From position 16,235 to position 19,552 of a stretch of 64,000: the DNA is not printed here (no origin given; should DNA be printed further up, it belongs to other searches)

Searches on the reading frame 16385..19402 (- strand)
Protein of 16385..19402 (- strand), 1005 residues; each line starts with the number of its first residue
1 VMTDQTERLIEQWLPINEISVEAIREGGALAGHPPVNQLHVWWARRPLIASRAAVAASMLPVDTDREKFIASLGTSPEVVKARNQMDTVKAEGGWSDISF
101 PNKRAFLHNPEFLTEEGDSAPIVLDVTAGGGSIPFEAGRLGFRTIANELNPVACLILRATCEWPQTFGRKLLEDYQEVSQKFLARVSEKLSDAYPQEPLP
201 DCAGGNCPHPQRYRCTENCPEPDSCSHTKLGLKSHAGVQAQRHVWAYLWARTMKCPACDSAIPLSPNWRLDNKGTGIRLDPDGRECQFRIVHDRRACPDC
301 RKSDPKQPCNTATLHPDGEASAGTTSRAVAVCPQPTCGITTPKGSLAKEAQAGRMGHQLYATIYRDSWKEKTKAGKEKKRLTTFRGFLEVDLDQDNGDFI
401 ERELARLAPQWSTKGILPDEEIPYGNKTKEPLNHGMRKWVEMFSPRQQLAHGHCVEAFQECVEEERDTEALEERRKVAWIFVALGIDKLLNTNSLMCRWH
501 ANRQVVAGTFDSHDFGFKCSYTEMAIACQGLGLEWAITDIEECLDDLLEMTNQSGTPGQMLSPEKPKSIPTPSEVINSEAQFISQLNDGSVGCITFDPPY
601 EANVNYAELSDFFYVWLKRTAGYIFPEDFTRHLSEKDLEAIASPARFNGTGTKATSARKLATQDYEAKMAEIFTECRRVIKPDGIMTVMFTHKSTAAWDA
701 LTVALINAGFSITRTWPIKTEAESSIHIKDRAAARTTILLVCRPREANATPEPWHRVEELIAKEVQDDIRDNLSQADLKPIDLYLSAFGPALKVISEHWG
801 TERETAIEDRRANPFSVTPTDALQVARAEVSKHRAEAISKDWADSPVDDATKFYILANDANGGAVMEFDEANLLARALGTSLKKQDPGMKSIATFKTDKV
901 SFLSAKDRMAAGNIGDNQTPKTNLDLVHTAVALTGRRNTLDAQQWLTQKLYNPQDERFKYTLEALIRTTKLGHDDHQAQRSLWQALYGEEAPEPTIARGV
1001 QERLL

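Call 5: search_protein_families(library=pfam, proteins=[window:16385-19402:-], max_evalue=0.01)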
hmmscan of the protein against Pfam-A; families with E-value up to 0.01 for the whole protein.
window:16385-19402:- (1005 aa): 2 families
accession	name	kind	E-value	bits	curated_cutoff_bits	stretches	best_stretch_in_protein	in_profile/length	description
PF06634.17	DUF1156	-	5e-15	55.8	24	1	13-62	1-49/73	Protein of unknown function (DUF1156)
PF01555.25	N6_N4_Mtase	-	1.4e-05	25.6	26.7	1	593-775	3-132/221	DNA methylase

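Call 6: search_protein_families(library=padloc, proteins=[window:16385-19402:-], max_evalue=0.01)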
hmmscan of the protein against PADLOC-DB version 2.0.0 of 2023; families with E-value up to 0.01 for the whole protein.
window:16385-19402:- (1005 aa): 16 families
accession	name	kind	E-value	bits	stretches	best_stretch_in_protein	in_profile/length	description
PDLC00661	HmaB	-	2.8e-65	218.7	2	118-883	136-852/973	DNA-adenine methylase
PDLC00660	HmaB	-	2.1e-61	205.9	3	407-884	394-847/967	DNA-adenine methylase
PDLC02189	DUF1156_MTase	-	6.4e-46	155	3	244-770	247-703/944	-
PDLC03352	MTase_II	-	3.1e-33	112.7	3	14-177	11-149/1023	Type II methyltransferase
PDLC03233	MTase_II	-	2.1e-28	97.3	2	417-744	339-643/731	Type II methyltransferase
PDLC03314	MTase_II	-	4.4e-27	92.6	3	409-748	409-682/944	Type II methyltransferase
PDLC02541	PglX|PglXI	-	6.8e-13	45.6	1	577-716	480-594/919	PglXI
PDLC03312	MTase_II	-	2.1e-10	37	1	575-731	1113-1249/1344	Type II methyltransferase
PDLC03346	MTase_II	-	3.9e-09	32.8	1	588-775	605-765/1068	Type II methyltransferase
PDLC03319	MTase_II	-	2e-05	21.6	0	122-189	26-91/503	Type II methyltransferase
PDLC03367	MTase_II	-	2.6e-05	20.8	0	117-166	39-88/633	Type II methyltransferase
PDLC03353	MTase_II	-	6.6e-05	20.6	1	573-691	10-81/260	Type II methyltransferase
PDLC03228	MTase_II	-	0.0018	16.1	0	653-714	35-93/227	Type II methyltransferase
PDLC04134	mad2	-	0.0025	14.7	0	575-695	343-401/492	mads_2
PDLC03299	MTase_II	-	0.0031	15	0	661-695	58-92/296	Type II methyltransferase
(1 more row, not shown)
